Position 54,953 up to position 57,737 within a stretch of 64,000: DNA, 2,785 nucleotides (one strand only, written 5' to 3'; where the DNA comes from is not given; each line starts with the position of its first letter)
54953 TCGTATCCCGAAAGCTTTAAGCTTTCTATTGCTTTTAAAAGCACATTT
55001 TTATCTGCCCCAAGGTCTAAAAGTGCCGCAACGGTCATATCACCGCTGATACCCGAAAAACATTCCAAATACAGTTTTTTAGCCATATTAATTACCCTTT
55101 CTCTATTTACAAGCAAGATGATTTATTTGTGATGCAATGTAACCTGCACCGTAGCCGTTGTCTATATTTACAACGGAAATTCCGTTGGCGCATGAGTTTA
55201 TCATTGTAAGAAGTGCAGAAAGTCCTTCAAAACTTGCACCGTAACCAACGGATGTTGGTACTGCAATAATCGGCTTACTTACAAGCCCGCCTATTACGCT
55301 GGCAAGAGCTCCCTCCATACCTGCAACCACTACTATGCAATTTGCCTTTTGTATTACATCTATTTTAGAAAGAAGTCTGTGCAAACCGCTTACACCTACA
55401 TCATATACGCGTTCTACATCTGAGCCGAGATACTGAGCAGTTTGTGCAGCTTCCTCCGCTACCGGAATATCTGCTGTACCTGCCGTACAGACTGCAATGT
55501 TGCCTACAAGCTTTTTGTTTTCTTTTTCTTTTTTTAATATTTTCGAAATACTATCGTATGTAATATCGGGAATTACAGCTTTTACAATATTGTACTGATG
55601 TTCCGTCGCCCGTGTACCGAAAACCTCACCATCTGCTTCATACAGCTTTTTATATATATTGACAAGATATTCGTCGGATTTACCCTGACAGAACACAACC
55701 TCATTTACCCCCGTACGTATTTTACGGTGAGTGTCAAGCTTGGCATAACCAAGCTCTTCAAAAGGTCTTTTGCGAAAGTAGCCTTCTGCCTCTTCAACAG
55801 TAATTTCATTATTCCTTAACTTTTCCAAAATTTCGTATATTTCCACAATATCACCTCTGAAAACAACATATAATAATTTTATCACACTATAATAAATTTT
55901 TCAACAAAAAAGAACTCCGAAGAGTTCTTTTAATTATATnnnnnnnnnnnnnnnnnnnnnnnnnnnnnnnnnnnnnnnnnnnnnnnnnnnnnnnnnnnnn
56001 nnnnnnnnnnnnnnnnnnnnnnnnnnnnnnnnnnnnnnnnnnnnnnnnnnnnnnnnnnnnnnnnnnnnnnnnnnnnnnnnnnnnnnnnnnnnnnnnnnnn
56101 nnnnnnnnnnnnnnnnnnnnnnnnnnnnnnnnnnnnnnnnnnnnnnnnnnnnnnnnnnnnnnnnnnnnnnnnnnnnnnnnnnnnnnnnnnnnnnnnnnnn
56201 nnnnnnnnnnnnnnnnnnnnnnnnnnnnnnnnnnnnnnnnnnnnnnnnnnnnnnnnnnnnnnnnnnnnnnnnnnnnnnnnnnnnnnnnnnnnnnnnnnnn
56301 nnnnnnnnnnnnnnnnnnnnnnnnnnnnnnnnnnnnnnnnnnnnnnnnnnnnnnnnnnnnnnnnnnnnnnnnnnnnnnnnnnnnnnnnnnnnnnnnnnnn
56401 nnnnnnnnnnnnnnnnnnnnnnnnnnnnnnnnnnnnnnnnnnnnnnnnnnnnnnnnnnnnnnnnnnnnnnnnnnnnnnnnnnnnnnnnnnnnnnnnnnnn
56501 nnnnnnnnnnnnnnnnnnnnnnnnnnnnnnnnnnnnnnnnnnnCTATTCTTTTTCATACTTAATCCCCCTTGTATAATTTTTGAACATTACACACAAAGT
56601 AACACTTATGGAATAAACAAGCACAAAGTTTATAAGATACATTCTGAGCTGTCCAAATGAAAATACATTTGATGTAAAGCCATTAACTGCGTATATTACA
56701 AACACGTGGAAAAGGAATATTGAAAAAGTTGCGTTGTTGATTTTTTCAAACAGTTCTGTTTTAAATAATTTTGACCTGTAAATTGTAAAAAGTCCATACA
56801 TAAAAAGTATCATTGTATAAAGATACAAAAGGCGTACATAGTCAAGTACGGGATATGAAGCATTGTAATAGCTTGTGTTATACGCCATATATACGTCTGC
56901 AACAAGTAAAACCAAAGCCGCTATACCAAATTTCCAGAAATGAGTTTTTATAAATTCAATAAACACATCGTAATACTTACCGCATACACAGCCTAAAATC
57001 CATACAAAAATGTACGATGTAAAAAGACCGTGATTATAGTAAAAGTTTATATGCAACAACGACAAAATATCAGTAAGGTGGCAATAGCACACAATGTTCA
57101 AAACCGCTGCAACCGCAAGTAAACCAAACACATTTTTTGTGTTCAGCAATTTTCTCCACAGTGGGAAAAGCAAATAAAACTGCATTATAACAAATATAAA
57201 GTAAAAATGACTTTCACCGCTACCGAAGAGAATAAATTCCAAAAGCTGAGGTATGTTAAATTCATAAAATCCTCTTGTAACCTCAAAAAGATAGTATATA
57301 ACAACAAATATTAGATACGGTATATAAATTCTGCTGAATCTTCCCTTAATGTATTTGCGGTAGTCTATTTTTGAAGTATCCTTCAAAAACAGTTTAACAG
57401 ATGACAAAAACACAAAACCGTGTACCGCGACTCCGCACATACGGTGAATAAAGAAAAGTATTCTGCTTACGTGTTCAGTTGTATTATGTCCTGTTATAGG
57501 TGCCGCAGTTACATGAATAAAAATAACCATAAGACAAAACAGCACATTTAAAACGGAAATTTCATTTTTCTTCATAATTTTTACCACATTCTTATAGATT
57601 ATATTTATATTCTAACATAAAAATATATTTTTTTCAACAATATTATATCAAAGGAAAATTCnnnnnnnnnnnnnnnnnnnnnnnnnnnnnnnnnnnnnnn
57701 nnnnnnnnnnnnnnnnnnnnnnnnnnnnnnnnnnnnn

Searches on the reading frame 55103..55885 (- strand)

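Call 70: search_protein_families(library=pfam, proteins=[window:55103-55885:-], max_evalue=0.0001)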
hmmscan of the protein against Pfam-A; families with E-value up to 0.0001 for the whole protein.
window:55103-55885:- (260 aa): 1 family
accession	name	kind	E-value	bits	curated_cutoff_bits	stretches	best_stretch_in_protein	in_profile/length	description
PF00731.26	AIRC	-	4.5e-13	49.4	30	1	130-256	2-128/148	AIR carboxylase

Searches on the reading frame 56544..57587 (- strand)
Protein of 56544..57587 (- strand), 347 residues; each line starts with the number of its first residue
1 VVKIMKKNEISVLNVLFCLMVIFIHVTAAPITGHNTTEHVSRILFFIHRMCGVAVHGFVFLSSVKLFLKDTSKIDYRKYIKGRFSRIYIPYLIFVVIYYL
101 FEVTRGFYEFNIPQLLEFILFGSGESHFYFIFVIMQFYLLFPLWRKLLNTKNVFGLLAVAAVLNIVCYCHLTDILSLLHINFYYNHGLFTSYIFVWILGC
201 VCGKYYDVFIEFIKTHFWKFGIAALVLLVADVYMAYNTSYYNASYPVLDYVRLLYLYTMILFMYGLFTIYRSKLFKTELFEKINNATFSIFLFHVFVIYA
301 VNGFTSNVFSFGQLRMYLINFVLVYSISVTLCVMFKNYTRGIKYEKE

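Call 70: search_protein_families(library=pfam, proteins=[window:56544-57587:-], max_evalue=0.0001)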
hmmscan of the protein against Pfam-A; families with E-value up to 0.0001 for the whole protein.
window:56544-57587:- (347 aa): 1 family
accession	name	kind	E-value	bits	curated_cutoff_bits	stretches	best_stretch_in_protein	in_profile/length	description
PF01757.29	Acyl_transf_3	-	1.1e-32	113.9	31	1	10-334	4-323/326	Acyltransferase domain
